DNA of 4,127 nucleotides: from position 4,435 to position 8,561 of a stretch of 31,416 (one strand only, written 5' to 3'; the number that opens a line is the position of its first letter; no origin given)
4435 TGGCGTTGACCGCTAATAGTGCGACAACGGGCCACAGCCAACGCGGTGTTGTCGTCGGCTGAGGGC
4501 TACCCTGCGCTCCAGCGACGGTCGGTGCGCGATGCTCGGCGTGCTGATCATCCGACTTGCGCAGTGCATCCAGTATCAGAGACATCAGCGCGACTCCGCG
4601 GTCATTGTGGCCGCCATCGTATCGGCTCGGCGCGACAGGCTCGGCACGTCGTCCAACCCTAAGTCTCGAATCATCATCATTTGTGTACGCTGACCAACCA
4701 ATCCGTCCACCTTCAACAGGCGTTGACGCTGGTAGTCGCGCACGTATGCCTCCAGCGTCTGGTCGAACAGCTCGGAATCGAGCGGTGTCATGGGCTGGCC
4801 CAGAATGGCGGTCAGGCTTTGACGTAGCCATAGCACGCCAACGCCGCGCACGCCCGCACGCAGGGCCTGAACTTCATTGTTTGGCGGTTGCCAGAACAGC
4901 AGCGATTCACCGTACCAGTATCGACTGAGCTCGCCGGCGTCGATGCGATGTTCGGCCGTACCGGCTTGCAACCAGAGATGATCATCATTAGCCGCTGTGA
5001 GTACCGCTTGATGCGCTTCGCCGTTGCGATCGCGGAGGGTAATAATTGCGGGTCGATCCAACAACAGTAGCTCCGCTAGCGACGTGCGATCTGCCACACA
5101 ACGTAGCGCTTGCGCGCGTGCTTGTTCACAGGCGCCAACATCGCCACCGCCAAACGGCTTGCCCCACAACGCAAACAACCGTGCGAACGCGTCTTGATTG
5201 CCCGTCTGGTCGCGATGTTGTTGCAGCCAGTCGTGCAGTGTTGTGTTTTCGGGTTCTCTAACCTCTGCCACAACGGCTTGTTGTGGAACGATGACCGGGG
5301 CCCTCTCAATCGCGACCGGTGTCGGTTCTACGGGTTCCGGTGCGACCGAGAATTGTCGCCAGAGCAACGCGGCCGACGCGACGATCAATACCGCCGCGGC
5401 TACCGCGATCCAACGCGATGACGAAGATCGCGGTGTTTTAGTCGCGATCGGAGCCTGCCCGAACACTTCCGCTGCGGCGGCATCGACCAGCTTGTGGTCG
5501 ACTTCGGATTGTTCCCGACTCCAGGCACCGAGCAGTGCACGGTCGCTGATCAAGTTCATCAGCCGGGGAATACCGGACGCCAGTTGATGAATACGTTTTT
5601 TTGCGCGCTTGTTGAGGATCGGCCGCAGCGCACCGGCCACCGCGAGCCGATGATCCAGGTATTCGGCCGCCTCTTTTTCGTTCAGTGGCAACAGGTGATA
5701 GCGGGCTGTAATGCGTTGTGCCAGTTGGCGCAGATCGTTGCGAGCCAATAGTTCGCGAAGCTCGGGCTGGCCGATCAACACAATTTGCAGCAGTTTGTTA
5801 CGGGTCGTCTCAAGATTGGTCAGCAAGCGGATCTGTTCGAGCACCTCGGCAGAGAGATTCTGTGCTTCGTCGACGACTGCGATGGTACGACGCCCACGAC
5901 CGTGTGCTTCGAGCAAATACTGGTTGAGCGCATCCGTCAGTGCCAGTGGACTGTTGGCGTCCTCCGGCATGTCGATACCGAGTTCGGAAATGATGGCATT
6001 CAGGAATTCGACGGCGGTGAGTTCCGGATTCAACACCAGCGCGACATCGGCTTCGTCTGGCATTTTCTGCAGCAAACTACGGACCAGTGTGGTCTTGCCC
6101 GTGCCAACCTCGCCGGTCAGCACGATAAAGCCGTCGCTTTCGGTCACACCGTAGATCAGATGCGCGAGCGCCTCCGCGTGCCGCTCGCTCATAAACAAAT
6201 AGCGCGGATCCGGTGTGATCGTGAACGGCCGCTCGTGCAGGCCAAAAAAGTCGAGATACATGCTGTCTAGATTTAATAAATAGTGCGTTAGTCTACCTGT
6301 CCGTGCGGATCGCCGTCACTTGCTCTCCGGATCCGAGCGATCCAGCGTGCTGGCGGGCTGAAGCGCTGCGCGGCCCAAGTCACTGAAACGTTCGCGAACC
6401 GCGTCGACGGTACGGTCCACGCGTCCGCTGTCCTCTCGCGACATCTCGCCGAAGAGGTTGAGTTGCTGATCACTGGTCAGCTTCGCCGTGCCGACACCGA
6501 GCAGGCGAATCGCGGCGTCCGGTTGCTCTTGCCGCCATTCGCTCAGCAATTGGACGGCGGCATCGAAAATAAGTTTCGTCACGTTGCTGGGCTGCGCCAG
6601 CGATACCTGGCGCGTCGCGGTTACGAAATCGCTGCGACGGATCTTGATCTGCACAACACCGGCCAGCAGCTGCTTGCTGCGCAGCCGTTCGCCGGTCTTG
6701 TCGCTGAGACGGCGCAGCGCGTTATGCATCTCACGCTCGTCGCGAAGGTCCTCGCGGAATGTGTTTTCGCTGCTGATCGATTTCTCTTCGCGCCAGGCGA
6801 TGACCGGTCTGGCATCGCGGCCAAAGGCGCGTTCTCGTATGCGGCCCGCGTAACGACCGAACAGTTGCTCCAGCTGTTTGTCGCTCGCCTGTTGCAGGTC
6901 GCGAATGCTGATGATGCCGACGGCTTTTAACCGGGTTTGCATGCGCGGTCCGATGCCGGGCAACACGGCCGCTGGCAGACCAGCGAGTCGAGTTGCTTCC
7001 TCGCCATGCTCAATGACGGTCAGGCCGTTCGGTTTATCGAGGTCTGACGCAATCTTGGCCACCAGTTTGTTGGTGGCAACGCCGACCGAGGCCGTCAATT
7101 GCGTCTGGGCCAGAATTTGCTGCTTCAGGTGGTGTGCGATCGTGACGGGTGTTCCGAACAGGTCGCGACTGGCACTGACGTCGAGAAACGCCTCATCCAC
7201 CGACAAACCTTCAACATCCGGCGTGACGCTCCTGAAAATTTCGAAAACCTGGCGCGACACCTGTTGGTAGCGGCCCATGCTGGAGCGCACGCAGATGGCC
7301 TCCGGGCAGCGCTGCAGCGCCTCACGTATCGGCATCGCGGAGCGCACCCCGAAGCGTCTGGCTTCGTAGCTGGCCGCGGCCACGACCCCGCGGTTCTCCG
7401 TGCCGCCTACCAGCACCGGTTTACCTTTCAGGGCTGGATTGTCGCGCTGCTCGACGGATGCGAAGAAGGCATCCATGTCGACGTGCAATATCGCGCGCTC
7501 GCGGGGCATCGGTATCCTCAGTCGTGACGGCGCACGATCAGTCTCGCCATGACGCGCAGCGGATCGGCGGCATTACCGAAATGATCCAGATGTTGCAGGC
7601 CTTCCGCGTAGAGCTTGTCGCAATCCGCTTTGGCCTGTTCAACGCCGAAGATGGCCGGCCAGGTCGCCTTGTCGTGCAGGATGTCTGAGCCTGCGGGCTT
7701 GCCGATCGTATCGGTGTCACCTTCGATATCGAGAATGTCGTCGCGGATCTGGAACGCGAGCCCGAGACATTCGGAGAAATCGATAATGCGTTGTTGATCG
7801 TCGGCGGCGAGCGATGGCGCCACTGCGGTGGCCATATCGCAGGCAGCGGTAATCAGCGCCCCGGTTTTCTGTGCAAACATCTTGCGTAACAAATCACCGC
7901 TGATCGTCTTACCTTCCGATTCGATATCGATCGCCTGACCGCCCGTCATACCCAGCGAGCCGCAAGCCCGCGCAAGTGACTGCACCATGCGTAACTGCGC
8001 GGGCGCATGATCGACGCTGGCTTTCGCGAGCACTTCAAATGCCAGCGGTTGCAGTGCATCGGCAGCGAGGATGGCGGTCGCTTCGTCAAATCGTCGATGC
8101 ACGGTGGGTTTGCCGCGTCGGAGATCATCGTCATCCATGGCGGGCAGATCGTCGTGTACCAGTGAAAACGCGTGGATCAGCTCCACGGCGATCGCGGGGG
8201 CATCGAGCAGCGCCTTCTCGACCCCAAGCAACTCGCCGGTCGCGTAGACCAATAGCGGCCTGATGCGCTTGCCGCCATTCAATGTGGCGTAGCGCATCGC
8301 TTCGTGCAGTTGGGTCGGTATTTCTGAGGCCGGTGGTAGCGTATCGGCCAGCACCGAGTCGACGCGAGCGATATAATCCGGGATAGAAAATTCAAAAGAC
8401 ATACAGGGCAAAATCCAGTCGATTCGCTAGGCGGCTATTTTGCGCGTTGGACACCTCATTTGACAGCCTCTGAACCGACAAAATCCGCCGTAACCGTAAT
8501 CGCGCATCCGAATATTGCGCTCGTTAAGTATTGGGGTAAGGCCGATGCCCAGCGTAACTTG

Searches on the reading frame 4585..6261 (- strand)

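Call 6: search_protein_families(library=pfam, proteins=[window:4585-6261:-])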
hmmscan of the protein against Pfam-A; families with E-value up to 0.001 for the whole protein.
window:4585-6261:- (558 aa): 13 families
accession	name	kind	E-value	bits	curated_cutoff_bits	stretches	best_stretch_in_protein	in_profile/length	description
PF13401.12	AAA_22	-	8.5e-28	97.7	27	1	42-172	4-130/130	AAA domain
PF13191.12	AAA_16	-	1.4e-10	42.4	32.6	1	22-157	2-164/167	AAA ATPase domain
PF07728.20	AAA_5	-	5.3e-06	26.9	22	1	46-150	2-93/139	AAA domain (dynein-related subfamily)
PF13604.12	AAA_30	-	2.1e-05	24.8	27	1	39-167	14-126/191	AAA domain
PF02492.25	cobW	-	3.4e-05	23.9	20.7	1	46-78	3-35/180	CobW/HypB/UreG, nucleotide-binding domain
PF02367.23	TsaE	-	5e-05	23.7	26.6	1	25-68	3-46/128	Threonylcarbamoyl adenosine biosynthesis protein TsaE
PF01471.23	PG_binding_1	-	0.00014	22.4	23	1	474-529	3-56/57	Putative peptidoglycan binding domain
PF25201.1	nSTAND6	-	0.00039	20.9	27.7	0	44-137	19-114/148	Novel STAND NTPase 6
PF13245.12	AAA_19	-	0.00046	20.8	25.1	0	44-164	12-124/134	AAA domain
PF21327.3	GspA_C39-like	-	0.00049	20.9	27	0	362-457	4-97/97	GspA, peptidase C39-like domain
PF05621.17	TniB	-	0.00072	19.5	22.4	0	46-186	38-181/189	Bacterial TniB protein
PF20720.3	nSTAND3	-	0.00081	19.6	27.2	0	40-70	14-44/155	Novel STAND NTPase 3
PF13173.12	AAA_14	-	0.0009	19.7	27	0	45-197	4-127/129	AAA domain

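Call 7: search_protein_families(library=ncbifam, proteins=[window:4585-6261:-])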
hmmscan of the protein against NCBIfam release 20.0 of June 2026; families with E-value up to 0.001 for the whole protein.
window:4585-6261:- (558 aa): 3 families
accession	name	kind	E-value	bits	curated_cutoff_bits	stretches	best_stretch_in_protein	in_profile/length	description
TIGR03015.1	pepcterm_ATPase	hypoth_equivalog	1.9e-80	270.1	324.5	1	1-264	1-264/269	XrtA/PEP-CTERM system-associated ATPase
TIGR03420.1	DnaA_homol_Hda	equivalog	9.3e-05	22.1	194.8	0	23-78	17-73/226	DnaA regulatory inactivator Hda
TIGR00150.1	T6A_YjeE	equivalog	0.00017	21.4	60.1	1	26-68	5-47/135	tRNA (adenosine(37)-N6)-threonylcarbamoyltransferase complex ATPase subunit type 1 TsaE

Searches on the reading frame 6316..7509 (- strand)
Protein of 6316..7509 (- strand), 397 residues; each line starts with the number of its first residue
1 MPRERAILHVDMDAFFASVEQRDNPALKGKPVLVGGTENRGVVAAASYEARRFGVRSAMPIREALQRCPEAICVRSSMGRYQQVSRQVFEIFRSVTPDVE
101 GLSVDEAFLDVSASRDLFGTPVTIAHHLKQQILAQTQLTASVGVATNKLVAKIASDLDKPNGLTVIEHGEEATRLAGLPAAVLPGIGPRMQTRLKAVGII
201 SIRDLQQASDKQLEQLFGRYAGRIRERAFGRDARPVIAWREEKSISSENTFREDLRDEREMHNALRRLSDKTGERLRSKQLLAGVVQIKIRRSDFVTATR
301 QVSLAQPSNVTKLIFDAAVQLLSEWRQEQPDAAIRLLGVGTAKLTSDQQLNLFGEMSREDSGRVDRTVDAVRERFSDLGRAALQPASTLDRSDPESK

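Call 6: search_protein_families(library=pfam, proteins=[window:6316-7509:-])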
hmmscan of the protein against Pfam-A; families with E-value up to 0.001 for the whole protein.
window:6316-7509:- (397 aa): 3 families
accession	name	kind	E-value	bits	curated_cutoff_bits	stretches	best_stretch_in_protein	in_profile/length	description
PF00817.25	IMS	-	1.2e-55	187.9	23.2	1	10-156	1-148/148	impB/mucB/samB family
PF11799.13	IMS_C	-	8.2e-28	97.5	20.7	1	243-351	2-108/109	impB/mucB/samB family C-terminal domain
PF21999.2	IMS_HHH_1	-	2.3e-07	31.6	27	1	183-222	3-42/53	DNA polymerase-iota, thumb domain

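Call 7: search_protein_families(library=ncbifam, proteins=[window:6316-7509:-])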
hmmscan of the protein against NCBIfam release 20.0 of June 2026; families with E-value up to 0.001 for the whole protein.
window:6316-7509:- (397 aa): 10 families
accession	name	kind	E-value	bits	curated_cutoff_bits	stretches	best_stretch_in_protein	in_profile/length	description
NF002882.0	PRK03348.1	equivalog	1.1e-113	380.5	389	1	3-368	3-368/461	DNA polymerase IV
NF002677.0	PRK02406.1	equivalog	1.6e-110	369.6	256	1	3-347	4-346/357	DNA polymerase IV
NF002751.0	PRK02794.1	equivalog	3.7e-108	362.1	371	1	6-377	39-409/425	DNA polymerase IV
NF003015.0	PRK03858.1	subfamily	5.7e-101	338.5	367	1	4-394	6-391/399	DNA polymerase IV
NF010731.0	PRK14133.1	equivalog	1.2e-95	320.8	362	1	4-348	2-340/352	DNA polymerase IV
NF002848.0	PRK03103.1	subfamily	8.1e-90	301.2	381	1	4-390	3-393/410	DNA polymerase IV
NF002492.0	PRK01810.1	equivalog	1.7e-87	293.8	399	1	3-392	8-398/412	DNA polymerase IV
NF002883.0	PRK03352.1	equivalog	2.4e-77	260.5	330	1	3-340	3-338/347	DNA polymerase IV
NF002292.0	PRK01216.1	equivalog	1.5e-54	185.4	339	1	7-353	3-348/351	DNA polymerase IV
NF002955.0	PRK03609.1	subfamily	1.8e-33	116.1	431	1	9-372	4-381/422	translesion error-prone DNA polymerase V subunit UmuC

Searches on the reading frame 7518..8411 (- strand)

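Call 6: search_protein_families(library=pfam, proteins=[window:7518-8411:-])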
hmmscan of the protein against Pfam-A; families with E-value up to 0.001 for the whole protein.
window:7518-8411:- (297 aa): 1 family
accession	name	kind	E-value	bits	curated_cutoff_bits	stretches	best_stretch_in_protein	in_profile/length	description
PF00348.22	polyprenyl_synt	-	2.8e-60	204.1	27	1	34-266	3-232/251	Polyprenyl synthetase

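Call 7: search_protein_families(library=ncbifam, proteins=[window:7518-8411:-])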
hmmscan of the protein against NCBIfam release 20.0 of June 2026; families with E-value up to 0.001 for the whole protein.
window:7518-8411:- (297 aa): 16 families
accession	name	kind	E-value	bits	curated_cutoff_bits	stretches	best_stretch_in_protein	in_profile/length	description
NF045485.1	FPPsyn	subfamily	4.1e-98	328.1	275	1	15-296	6-287/288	farnesyl diphosphate synthase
NF007877.0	PRK10581.1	equivalog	8.3e-85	284.6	321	1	10-296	7-298/299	(2E,6E)-farnesyl diphosphate synthase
NF045685.1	GGPPSynCrtE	equivalog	1.4e-77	260.7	460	1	16-296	13-292/293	geranylgeranyl diphosphate synthase CrtE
NF040698.1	IdsA_Meth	equivalog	1e-55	189.3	468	1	13-263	10-256/328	short chain isoprenyl diphosphate synthase IdsA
NF041169.1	f2_encap_cargo4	exception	8e-54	183.1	450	1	40-268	43-264/334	family 2 encapsulin nanocompartment cargo protein polyprenyl transferase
NF041003.1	GGPP_syn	equivalog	1e-45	156.3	500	1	14-277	10-267/326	geranylgeranyl diphosphate synthase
NF040789.2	gerfarn_diphsyn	equivalog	1.1e-39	136.6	560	1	14-267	15-276/345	geranylfarnesyl diphosphate synthase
NF045549.1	GGPPsyn_IdsB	equivalog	1.5e-35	122.8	475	1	45-258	63-270/346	geranylgeranyl diphosphate synthase IdsB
TIGR02748.1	GerC3_HepT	equivalog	8.2e-35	120.4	456.55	1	14-261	13-247/319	heptaprenyl diphosphate synthase component II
NF045628.1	HxpDPsynlarge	equivalog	4.1e-32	111.4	500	1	12-261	3-239/311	hexaprenyl-diphosphate synthase large subunit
TIGR02749.1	prenyl_cyano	equivalog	8.9e-31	107.1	383.2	1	45-261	42-251/322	solanesyl diphosphate synthase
NF042417.1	NPPPS_Mycobact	equivalog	3.6e-27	95.3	600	1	9-269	21-268/335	nonaprenyl/(2E,6E)-farnesyl/geranylgeranyl diphosphat synthase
NF008140.0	PRK10888.1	equivalog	4.8e-24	85.2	412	1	40-267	37-254/323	octaprenyl diphosphate synthase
NF042416.1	GFPPS_Mycobact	equivalog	5.5e-21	74.9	600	1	37-260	32-270/350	bifunctional (2E,6E)-farnesyl/geranyl diphosphate synthase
NF040627.1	GFPS_Meth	equivalog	1.4e-17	64.1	600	1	38-229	31-210/285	geranylfarnesyl diphosphate synthase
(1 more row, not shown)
